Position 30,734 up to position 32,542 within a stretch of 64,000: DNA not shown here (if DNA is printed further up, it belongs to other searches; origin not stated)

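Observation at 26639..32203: Two copies of a two-gene module (family A polytopic protein then family B anchored beta-rich protein) converge head-on around a methyltransferase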

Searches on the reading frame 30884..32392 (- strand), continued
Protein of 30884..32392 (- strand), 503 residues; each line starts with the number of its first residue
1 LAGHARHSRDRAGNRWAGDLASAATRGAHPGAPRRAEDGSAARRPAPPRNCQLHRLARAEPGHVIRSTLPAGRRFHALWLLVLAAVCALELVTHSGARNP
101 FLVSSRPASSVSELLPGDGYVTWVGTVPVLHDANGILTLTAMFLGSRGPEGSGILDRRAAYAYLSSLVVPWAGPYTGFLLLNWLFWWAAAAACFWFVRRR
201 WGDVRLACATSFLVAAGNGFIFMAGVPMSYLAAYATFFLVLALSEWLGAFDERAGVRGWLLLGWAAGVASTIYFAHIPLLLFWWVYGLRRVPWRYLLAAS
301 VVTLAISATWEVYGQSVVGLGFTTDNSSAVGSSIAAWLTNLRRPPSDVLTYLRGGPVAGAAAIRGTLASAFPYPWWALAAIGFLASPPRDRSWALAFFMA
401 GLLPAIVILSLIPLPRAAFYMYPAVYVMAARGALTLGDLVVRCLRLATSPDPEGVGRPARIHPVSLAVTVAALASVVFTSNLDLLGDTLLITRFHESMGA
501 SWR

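Call 40: find_encoding_contigs(protein=P0101, flank=6000, max_places=2)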
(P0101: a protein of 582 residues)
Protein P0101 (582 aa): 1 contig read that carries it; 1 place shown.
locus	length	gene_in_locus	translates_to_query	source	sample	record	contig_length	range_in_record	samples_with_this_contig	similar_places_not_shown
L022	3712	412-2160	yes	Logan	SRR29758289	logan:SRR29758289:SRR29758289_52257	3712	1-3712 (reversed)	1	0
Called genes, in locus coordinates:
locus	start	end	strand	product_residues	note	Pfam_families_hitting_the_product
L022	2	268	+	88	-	?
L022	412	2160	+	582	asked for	-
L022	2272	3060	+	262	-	PF13489:Methyltransf_23, PF13649:Methyltransf_25 (faint), PF08241:Methyltransf_11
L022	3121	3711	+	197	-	?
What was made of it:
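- One distant A relative (P0101, 582 aa) has no B-like neighbour (call 40).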

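Call 54: find_encoding_contigs(protein=P0075, flank=6000, max_places=2)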
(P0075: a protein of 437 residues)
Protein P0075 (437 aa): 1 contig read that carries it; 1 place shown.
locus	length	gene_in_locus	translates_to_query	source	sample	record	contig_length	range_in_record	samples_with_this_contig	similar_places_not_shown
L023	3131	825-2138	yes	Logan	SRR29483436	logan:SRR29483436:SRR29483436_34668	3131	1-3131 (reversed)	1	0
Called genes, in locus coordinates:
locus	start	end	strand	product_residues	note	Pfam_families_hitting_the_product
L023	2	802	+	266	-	?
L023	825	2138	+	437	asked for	-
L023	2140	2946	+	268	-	-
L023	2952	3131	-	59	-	?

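Call 55: find_encoding_contigs(protein=P0081, flank=6000, max_places=2)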
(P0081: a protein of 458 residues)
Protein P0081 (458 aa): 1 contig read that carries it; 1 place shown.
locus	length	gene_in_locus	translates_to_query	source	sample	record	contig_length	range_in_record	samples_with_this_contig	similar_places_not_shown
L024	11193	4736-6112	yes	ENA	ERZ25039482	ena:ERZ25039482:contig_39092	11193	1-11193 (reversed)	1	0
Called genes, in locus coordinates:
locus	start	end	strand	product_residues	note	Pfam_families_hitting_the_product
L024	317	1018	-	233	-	-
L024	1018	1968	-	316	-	PF00501:AMP-binding (weak)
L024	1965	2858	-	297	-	PF00501:AMP-binding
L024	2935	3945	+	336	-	PF13641:Glyco_tranf_2_3 (weak), PF00535:Glycos_transf_2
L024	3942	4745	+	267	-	-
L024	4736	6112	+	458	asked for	-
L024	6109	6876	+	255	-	PF05050:Methyltransf_21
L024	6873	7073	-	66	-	-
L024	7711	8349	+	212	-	-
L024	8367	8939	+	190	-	-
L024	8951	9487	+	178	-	-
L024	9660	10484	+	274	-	-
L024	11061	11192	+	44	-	?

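Call 56: find_encoding_contigs(protein=P0058, flank=6000, max_places=2)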
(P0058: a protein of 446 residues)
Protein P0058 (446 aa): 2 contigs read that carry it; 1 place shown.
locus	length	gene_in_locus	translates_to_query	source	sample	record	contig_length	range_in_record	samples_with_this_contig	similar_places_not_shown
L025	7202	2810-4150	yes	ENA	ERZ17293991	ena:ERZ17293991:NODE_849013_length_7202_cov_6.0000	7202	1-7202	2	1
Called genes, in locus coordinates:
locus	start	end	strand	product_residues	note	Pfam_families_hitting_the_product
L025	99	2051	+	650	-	-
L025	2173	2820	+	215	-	PF13489:Methyltransf_23, PF01209:Ubie_methyltran, PF13847:Methyltransf_31, PF08241:Methyltransf_11, PF08242:Methyltransf_12, PF13649:Methyltransf_25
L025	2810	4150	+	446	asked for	-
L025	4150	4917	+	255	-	-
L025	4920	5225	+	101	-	-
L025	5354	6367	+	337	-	PF13641:Glyco_tranf_2_3 (weak), PF00535:Glycos_transf_2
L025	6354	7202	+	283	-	?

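Call 70: search_protein_families(library=pfam, alignment_id=A1, max_evalue=10)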
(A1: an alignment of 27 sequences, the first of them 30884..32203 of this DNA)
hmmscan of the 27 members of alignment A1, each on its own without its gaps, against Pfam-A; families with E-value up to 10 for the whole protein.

A. member 1, window:30884-32203:- (440 aa): 1 family
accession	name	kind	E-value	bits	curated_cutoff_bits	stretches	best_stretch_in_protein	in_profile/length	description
PF02366.24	PMT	-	0.63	10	22.7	1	106-209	76-177/245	Dolichyl-phosphate-mannose-protein mannosyltransferase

B. families by the number of members that match (of 27 scanned): 13 families
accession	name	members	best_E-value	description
PF14264.12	Glucos_trans_II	5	0.0017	Glucosyl transferase GtrII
PF07168.17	Ureide_permease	5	0.011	Ureide permease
PF03719.21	Ribosomal_S5_C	1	0.016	Ribosomal protein S5, C-terminal domain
PF18917.5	LiaI-LiaF-like_TM1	1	0.026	LiaI-LiaF-like transmembrane region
PF20751.3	SP2_M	1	0.053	Structural protein 2 second domain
PF00432.27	Prenyltrans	1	0.086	Prenyltransferase alpha-alpha toroid domain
PF07931.18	CPT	1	0.11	Chloramphenicol phosphotransferase-like protein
PF24205.1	Antiholin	1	0.17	T4-like virus antiholin family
PF19606.4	DUF6111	1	0.31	Family of unknown function (DUF6111)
PF13409.12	GST_N_2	1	0.42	Glutathione S-transferase, N-terminal domain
PF14897.12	EpsG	1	0.62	EpsG family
PF02366.24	PMT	1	0.63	Dolichyl-phosphate-mannose-protein mannosyltransferase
PF06596.16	PsbX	1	3.8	Photosystem II reaction centre X protein (PsbX)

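Call 71: search_protein_families(library=pfam, proteins=[P0020, P0022, P0024, P0027, P0028, P0029, P0030, P0031, P0032, P0033], max_evalue=1)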
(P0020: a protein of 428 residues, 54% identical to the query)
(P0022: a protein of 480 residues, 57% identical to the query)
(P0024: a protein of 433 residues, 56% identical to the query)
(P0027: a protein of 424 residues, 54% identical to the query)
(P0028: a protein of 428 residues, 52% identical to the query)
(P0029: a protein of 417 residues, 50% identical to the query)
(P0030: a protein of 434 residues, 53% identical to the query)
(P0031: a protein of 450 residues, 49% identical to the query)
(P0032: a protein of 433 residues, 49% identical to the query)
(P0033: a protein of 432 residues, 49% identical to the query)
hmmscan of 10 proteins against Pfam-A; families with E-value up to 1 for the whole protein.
P0020 (428 aa): 0 families

P0022 (480 aa): 0 families

P0024 (433 aa): 1 family
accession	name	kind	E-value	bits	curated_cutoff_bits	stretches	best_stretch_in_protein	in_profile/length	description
PF14897.12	EpsG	-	0.62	9.6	30.1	0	213-365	141-277/326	EpsG family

P0027 (424 aa): 1 family
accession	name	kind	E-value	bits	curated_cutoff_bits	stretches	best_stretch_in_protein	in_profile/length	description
PF24205.1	Antiholin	-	0.17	12.1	27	1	6-58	6-58/96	T4-like virus antiholin family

P0028 (428 aa): 0 families

P0029 (417 aa): 2 families
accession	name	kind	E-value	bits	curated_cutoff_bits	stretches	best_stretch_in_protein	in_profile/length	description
PF07168.17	Ureide_permease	-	0.011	14.9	27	1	128-166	277-315/359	Ureide permease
PF20751.3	SP2_M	-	0.053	14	25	0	285-304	62-81/141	Structural protein 2 second domain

P0030 (434 aa): 2 families
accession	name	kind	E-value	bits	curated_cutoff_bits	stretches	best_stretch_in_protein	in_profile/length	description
PF14264.12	Glucos_trans_II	-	0.0017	18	30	1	138-227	113-196/317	Glucosyl transferase GtrII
PF13409.12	GST_N_2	-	0.42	11.7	25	0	9-76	3-54/70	Glutathione S-transferase, N-terminal domain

P0031 (450 aa): 1 family
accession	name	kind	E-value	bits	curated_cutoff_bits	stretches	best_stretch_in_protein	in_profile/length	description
PF14264.12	Glucos_trans_II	-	0.0047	16.6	30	1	147-236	109-192/317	Glucosyl transferase GtrII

P0032 (433 aa): 2 families
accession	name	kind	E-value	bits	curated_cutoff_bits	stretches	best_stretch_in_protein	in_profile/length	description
PF03719.21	Ribosomal_S5_C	-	0.016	15.1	21.5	1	389-422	11-44/71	Ribosomal protein S5, C-terminal domain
PF14264.12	Glucos_trans_II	-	0.029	13.9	30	1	136-225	112-195/317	Glucosyl transferase GtrII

P0033 (432 aa): 1 family
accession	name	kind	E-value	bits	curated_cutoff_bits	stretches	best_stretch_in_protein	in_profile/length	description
PF14264.12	Glucos_trans_II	-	0.0078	15.8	30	1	140-224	117-195/317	Glucosyl transferase GtrII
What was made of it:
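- On Named GT-C sequence families (STT3/GT66, PMT/GT39, PMT_2-ArnT/GT83, GtrII, GT87, YfhO and others as represented in Pfam and NCBIfam): The best sub-threshold hits are GtrII at 18 bits against a cut-off of 30, and PMT at 10 bits against 22.7 (calls 70, 71).
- On Wzy polymerase / WaaL ligase: One member gave a stray EpsG hit at E 0.62 (call 71).
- Five family members give sub-threshold matches to Pfam GtrII (best E 0.0017; calls 70, 71). The weak sequence hints are to GtrII and PMT, which transfer single sugars (calls 70, 71).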
